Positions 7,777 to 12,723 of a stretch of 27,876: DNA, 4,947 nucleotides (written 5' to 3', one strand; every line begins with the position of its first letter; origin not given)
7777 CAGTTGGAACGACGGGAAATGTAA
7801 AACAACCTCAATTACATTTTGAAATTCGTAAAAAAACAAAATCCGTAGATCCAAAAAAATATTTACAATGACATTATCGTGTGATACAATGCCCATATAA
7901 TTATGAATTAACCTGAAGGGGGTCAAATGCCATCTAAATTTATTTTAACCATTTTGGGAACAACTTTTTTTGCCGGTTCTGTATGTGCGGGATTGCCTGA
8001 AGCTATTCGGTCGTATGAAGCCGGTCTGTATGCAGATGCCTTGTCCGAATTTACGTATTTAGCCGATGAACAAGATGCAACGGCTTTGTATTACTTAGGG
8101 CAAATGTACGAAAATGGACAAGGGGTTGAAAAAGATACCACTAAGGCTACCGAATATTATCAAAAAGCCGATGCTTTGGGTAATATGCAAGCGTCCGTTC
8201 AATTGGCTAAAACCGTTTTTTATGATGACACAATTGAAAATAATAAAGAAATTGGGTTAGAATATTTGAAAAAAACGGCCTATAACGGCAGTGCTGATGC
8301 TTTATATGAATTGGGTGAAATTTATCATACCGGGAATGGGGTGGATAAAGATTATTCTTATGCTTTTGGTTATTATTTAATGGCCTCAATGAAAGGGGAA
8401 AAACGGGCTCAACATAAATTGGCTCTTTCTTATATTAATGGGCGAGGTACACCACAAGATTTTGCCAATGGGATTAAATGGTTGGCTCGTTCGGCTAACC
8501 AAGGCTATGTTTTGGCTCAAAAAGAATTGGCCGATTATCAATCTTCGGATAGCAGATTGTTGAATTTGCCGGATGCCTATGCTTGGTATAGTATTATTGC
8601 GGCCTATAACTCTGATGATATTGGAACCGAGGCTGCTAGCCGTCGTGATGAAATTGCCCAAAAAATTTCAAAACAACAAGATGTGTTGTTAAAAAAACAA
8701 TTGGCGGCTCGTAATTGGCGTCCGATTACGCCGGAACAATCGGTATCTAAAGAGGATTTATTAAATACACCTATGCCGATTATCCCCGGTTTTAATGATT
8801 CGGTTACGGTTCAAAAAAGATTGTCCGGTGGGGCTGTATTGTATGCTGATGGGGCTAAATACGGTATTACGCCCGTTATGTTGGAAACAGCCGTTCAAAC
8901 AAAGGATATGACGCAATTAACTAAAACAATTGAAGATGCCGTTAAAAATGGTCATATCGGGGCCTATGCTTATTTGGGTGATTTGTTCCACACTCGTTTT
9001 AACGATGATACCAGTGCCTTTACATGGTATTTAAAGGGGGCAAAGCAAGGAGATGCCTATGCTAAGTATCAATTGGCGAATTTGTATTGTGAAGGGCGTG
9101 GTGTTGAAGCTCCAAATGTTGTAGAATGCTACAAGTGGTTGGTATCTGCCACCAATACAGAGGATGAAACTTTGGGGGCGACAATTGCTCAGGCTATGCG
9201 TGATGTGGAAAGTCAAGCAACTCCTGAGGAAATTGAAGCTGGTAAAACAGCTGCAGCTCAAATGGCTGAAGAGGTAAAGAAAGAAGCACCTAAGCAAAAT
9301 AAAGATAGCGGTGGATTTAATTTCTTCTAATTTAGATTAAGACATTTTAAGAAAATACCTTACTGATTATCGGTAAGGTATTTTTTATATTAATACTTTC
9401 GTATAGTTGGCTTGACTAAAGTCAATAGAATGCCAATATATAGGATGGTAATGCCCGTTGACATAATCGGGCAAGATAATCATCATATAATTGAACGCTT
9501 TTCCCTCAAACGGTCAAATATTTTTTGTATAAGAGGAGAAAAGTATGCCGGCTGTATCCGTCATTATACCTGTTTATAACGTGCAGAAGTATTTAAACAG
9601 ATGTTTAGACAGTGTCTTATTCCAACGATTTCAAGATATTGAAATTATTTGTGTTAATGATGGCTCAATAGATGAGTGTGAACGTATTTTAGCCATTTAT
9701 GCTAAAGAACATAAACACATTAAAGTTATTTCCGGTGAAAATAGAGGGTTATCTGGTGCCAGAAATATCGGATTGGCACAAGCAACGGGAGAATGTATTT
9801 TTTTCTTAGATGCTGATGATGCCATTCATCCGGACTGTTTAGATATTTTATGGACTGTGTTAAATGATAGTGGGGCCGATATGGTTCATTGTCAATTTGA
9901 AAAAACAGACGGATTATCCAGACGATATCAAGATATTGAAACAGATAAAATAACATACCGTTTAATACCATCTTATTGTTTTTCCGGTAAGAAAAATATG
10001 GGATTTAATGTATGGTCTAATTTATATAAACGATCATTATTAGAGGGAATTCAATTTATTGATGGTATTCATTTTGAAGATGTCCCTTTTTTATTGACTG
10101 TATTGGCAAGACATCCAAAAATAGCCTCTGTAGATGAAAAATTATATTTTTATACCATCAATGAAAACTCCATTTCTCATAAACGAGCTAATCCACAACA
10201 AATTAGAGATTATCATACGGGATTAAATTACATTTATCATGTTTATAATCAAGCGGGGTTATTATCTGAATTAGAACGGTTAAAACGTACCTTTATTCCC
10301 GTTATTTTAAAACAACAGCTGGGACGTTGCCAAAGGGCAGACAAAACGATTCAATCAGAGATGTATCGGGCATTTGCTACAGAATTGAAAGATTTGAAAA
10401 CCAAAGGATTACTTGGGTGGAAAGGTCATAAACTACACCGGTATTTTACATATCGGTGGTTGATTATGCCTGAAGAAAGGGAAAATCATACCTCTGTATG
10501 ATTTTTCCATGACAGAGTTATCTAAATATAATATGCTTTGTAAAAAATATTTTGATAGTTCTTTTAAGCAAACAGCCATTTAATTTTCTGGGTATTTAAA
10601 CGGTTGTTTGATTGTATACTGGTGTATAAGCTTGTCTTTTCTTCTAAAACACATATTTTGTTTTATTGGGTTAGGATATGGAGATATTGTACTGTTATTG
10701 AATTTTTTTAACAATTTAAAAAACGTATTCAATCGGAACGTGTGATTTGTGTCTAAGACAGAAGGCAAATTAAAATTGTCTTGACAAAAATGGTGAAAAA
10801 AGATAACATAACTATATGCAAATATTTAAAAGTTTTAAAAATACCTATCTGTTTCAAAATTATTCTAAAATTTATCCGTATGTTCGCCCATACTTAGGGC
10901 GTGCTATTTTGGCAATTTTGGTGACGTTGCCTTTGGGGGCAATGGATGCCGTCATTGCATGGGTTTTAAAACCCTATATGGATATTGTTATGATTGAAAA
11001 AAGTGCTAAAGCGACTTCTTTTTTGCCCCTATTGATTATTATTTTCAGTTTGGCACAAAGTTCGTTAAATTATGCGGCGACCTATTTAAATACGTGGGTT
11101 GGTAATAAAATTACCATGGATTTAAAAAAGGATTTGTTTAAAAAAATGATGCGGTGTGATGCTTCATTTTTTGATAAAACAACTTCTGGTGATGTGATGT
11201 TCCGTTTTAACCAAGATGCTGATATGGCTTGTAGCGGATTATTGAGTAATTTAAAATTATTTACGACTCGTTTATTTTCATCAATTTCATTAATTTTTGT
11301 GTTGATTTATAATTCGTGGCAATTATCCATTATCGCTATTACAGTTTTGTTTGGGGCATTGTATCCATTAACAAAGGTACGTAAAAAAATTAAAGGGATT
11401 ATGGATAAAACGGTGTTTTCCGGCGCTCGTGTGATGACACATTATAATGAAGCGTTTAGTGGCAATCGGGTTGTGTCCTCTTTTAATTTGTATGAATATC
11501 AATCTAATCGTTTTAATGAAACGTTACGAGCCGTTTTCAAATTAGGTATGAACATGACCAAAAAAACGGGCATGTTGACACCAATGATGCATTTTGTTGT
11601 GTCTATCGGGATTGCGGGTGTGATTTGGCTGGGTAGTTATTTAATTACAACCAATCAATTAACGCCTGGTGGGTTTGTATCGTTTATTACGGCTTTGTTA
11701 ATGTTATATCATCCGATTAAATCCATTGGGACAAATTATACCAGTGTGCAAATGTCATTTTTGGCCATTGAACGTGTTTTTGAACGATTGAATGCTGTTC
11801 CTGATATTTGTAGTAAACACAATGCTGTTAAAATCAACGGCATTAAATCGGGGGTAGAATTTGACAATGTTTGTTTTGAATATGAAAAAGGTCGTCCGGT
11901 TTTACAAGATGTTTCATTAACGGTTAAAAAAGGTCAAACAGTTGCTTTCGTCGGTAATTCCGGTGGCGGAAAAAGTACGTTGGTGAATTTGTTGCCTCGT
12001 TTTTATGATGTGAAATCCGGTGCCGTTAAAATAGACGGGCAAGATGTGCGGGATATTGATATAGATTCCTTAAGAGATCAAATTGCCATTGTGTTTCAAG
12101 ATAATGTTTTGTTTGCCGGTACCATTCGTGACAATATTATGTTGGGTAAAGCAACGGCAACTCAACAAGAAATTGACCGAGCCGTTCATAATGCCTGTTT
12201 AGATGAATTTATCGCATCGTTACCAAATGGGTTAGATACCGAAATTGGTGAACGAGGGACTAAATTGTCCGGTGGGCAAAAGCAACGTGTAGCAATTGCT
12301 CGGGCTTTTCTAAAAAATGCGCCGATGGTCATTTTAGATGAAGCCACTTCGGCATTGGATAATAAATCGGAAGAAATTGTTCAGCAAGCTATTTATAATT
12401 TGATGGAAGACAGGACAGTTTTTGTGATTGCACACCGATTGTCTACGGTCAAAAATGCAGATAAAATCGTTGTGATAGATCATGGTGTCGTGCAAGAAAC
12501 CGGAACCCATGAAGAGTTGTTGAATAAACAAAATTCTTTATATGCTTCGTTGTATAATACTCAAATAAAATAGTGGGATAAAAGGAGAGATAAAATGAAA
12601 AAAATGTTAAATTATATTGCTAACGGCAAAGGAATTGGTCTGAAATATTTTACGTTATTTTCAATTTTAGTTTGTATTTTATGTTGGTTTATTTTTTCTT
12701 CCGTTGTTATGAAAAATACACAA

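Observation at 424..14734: Three dispersed Arg(+1) prepilin-like genes with modular heads, each behind a candidate switch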

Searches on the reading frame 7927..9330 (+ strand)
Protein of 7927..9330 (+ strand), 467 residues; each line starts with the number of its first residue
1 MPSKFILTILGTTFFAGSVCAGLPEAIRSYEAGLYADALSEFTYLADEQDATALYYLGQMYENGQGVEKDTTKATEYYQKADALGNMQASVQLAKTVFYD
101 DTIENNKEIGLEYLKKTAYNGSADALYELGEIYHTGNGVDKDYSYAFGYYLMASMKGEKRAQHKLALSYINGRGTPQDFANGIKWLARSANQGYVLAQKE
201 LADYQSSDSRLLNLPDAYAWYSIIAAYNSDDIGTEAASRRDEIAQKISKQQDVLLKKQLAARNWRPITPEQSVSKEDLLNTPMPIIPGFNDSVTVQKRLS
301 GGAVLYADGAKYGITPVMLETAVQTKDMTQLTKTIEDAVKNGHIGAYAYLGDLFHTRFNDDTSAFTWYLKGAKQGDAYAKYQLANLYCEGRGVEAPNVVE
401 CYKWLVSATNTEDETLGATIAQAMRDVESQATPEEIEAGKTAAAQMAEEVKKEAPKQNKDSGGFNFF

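Call 11: search_protein_families(library=pfam, proteins=[window:7927-9330:+], max_evalue=0.001)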
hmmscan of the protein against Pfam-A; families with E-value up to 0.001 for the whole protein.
window:7927-9330:+ (467 aa): 1 family
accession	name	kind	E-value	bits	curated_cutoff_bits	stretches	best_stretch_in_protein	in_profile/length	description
PF08238.18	Sel1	-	7.5e-33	112.2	30.7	3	52-86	2-36/36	Sel1 repeat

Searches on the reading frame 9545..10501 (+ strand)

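Call 11: search_protein_families(library=pfam, proteins=[window:9545-10501:+], max_evalue=0.001)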
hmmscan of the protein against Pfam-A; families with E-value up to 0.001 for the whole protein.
window:9545-10501:+ (318 aa): 3 families
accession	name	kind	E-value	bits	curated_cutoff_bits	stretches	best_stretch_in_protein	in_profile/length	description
PF00535.33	Glycos_transf_2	-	1.7e-37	129.4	23.3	1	5-134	1-131/168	Glycosyl transferase family 2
PF13641.12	Glyco_tranf_2_3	-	2.9e-13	50.8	27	1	2-117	1-122/230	Glycosyltransferase like family 2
PF10111.15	Glyco_tranf_2_2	-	2.6e-11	44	27.3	1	5-101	1-101/276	Glycosyltransferase like family 2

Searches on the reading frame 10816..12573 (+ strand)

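Call 11: search_protein_families(library=pfam, proteins=[window:10816-12573:+], max_evalue=0.001)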
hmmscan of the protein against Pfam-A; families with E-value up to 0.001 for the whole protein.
window:10816-12573:+ (585 aa): 5 families
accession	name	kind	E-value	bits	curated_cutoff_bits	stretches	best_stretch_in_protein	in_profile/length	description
PF00664.28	ABC_membrane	-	8.1e-41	140.9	28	1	31-298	2-271/274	ABC transporter transmembrane region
PF00005.33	ABC_tran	-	1.2e-34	120.3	25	1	363-512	1-137/137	ABC transporter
PF02463.25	SMC_N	-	3.4e-12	46.7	40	1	390-555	97-212/220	RecF/RecN/SMC N terminal domain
PF09818.15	ABC_ATPase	-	2.1e-06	27.4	23.2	1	445-543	120-216/283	P-loop domain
PF03193.22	RsgA_GTPase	-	3.3e-05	24.2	30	1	361-404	95-137/174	RsgA GTPase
